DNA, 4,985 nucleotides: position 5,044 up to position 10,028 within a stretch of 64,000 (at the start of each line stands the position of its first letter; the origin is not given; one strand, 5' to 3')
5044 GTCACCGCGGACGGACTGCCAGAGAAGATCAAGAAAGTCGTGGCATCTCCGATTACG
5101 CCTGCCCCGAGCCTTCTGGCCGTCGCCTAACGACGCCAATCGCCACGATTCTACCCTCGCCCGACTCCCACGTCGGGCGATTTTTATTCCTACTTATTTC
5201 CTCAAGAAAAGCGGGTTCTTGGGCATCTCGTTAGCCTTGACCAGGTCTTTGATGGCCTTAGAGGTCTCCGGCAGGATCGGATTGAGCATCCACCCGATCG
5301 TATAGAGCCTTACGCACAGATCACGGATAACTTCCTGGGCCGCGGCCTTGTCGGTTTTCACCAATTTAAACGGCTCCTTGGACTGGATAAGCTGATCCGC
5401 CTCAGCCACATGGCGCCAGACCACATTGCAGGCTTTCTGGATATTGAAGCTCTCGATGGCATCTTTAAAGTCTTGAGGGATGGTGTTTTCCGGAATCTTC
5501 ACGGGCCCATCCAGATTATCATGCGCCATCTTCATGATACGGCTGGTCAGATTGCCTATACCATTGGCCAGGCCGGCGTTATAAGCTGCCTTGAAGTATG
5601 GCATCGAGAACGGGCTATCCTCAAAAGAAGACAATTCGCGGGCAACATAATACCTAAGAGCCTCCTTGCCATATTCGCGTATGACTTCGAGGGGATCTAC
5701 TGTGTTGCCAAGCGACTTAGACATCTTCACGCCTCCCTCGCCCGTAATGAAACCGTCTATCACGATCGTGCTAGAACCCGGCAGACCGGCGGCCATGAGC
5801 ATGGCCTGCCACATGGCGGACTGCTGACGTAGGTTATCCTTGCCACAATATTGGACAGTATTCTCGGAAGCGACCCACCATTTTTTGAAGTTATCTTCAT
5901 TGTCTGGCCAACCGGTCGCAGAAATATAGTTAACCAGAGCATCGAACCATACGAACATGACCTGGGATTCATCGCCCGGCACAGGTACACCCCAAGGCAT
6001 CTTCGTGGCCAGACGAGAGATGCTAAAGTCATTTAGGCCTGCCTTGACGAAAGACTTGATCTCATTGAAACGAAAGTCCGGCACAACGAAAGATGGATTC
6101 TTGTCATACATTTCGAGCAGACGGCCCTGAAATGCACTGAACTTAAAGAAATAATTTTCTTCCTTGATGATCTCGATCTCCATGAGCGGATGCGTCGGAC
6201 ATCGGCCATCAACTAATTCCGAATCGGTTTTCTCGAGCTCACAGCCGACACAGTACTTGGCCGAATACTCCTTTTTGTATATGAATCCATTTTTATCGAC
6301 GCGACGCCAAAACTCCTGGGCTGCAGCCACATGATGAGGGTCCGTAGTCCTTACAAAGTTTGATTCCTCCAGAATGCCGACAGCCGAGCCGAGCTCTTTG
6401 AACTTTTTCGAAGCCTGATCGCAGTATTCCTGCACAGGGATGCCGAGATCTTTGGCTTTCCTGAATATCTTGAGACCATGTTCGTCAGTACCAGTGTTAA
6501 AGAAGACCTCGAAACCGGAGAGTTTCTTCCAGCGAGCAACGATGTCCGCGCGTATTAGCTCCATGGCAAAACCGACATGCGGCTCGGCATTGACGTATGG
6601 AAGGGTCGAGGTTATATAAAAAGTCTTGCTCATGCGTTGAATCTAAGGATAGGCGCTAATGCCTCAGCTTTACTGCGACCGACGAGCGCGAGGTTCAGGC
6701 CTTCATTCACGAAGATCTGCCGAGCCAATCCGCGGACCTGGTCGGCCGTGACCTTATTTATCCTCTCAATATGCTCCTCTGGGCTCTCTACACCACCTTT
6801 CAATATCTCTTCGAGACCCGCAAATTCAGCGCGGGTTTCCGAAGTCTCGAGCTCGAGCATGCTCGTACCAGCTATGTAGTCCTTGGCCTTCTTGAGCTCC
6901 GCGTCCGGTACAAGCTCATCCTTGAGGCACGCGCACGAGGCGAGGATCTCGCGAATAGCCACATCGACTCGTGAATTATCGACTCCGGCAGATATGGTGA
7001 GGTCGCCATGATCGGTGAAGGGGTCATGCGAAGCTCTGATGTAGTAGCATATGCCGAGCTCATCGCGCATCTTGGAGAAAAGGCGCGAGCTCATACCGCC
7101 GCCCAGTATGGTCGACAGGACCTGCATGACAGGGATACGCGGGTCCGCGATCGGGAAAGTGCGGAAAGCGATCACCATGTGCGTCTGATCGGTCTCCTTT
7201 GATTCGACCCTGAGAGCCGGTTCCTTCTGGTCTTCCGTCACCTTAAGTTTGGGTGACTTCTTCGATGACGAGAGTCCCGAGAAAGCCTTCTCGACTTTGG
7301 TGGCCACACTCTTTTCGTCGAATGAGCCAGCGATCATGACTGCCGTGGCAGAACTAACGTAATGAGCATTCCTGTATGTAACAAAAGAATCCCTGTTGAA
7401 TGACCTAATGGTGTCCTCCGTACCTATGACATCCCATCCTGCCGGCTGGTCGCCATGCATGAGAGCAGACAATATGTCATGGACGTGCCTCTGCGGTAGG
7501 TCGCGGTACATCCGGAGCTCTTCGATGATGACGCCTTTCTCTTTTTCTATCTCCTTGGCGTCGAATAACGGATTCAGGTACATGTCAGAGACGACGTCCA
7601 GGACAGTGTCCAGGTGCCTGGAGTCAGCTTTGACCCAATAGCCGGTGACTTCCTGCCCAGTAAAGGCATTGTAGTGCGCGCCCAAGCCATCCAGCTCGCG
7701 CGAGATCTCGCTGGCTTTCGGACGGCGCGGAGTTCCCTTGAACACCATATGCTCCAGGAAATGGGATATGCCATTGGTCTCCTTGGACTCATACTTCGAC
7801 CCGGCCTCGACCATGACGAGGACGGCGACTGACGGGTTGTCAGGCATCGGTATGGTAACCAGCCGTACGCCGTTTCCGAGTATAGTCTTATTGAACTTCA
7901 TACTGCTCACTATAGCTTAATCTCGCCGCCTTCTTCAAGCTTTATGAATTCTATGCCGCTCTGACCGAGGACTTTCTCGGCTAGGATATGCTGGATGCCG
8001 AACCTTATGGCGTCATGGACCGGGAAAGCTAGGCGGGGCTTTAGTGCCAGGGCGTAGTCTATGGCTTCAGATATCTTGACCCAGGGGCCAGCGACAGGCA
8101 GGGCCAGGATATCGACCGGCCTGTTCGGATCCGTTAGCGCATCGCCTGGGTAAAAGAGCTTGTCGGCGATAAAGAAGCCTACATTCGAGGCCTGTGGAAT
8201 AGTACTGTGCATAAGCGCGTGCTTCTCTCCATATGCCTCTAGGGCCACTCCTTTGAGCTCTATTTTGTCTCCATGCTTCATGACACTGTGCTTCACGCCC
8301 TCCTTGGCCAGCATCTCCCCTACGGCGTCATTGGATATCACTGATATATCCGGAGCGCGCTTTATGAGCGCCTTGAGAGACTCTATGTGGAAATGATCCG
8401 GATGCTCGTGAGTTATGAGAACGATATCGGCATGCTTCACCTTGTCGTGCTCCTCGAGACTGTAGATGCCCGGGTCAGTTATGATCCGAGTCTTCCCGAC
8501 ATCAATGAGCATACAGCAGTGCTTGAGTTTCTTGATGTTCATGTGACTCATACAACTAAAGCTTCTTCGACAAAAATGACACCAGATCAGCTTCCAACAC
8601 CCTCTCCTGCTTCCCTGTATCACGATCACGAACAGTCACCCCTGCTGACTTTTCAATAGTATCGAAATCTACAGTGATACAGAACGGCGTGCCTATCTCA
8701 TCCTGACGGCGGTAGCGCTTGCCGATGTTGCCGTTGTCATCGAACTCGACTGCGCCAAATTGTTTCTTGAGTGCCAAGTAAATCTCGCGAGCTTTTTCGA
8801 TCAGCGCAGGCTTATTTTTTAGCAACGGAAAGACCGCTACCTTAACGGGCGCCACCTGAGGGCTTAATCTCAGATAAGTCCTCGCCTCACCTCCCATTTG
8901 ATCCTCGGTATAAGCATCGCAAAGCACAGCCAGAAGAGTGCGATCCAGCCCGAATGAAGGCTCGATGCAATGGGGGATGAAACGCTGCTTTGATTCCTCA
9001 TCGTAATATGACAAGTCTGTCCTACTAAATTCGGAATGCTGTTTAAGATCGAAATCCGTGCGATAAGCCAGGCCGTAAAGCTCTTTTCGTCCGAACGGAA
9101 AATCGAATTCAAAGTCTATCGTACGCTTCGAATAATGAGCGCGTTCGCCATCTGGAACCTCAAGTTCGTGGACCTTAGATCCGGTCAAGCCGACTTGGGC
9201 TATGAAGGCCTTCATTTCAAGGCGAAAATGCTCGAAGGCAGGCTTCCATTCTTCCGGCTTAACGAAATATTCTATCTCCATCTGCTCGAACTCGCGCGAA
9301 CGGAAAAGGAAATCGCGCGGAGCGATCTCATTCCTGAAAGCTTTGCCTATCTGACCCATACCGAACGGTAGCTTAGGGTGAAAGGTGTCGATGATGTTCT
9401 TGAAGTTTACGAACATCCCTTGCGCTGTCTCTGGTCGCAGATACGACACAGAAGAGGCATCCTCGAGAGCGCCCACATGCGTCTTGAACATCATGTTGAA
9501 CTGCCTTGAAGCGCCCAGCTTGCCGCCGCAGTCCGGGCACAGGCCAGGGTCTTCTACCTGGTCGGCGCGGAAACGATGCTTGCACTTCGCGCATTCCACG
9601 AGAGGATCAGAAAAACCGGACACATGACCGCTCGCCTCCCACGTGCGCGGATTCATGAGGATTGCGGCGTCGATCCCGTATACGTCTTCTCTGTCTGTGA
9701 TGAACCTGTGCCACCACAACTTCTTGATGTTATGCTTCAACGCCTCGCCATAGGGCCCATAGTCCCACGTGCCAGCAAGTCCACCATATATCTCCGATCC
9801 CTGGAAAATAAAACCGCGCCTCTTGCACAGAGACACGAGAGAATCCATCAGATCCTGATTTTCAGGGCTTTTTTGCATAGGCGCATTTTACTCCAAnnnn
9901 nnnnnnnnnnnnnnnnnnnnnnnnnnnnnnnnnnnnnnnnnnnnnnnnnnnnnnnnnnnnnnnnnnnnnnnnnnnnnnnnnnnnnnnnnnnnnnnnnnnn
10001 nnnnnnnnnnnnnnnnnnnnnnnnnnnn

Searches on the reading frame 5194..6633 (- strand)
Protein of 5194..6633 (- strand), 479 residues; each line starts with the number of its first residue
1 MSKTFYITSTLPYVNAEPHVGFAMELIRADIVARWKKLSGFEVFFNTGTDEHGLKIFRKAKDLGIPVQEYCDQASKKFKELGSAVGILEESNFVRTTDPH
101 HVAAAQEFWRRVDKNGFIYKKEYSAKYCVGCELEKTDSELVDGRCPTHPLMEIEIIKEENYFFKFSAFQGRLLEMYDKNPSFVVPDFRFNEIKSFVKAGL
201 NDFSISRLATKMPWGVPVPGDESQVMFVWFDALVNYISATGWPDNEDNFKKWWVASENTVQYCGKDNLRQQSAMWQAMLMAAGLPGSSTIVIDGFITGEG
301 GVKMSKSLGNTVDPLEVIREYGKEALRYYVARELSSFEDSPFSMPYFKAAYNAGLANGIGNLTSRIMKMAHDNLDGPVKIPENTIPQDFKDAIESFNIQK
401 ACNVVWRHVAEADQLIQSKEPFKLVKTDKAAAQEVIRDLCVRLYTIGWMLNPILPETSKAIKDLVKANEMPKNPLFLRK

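Call 78: search_protein_families(library=pfam, proteins=[window:5194-6633:-], max_evalue=0.00001)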
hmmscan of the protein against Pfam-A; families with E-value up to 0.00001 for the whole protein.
window:5194-6633:- (479 aa): 3 families
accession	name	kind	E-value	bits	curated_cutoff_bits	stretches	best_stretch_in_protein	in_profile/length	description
PF09334.17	tRNA-synt_1g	-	3.2e-90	303.2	20.1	2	156-367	179-391/391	tRNA synthetases class I (M)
PF00133.28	tRNA-synt_1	-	3.6e-34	118.7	22.7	2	223-333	296-404/414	tRNA synthetases class I (I, L, M and V)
PF01406.26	tRNA-synt_1e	-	2e-14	54.1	27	1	14-123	19-126/301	tRNA synthetases class I (C) catalytic domain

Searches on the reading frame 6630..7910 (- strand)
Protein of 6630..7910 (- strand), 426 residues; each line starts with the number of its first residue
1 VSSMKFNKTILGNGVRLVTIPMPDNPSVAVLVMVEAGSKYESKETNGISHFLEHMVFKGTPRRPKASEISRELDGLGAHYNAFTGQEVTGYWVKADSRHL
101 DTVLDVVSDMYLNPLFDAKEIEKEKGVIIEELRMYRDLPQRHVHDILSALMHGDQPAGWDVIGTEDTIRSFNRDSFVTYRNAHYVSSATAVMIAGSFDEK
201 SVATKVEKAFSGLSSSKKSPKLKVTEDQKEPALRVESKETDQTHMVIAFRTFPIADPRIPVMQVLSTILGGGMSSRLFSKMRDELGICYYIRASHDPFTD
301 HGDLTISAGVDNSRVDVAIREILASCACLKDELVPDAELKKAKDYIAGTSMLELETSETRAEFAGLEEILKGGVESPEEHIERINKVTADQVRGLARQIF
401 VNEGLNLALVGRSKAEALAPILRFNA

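Call 78: search_protein_families(library=pfam, proteins=[window:6630-7910:-], max_evalue=0.00001)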
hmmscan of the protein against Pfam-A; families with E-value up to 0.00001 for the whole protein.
window:6630-7910:- (426 aa): 2 families
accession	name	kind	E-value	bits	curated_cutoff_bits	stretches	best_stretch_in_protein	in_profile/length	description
PF00675.25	Peptidase_M16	-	2.3e-36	125.4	22.3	1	18-164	3-148/149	Insulinase (Peptidase family M16)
PF05193.26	Peptidase_M16_C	-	4.5e-34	118.3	23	1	170-344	1-179/181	Peptidase M16 inactive domain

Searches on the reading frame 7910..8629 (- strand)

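Call 78: search_protein_families(library=pfam, proteins=[window:7910-8629:-], max_evalue=0.00001)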
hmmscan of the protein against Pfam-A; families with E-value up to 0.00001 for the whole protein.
window:7910-8629:- (239 aa): 2 families
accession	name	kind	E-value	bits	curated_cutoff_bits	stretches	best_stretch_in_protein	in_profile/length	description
PF13483.12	Lactamase_B_3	-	1.1e-24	87.7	24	1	32-205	2-160/160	Beta-lactamase superfamily domain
PF12706.13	Lactamase_B_2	-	6.3e-10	39.4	27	1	47-205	1-199/200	Beta-lactamase superfamily domain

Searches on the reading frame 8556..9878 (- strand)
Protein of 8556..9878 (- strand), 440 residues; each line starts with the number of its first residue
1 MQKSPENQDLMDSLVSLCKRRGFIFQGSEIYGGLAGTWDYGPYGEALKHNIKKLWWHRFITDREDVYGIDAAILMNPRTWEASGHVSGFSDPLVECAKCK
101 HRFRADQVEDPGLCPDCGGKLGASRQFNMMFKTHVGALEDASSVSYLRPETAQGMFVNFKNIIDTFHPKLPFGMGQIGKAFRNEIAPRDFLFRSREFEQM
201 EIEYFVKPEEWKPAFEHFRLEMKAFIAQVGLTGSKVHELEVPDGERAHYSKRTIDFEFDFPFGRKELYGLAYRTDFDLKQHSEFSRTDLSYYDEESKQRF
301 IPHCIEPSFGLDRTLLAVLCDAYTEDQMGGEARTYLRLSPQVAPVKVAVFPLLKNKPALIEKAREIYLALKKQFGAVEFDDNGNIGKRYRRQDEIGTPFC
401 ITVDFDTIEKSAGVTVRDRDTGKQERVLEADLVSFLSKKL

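Call 78: search_protein_families(library=pfam, proteins=[window:8556-9878:-], max_evalue=0.00001)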
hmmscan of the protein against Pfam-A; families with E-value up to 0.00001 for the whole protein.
window:8556-9878:- (440 aa): 2 families
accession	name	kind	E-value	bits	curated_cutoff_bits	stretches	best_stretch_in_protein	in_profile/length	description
PF03129.25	HGTP_anticodon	-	3.8e-20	72.3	21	1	346-438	1-93/94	Anticodon binding domain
PF00587.30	tRNA-synt_2b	-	1.2e-12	48.7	29.3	1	145-319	11-176/179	tRNA synthetase class II core domain (G, H, P, S and T)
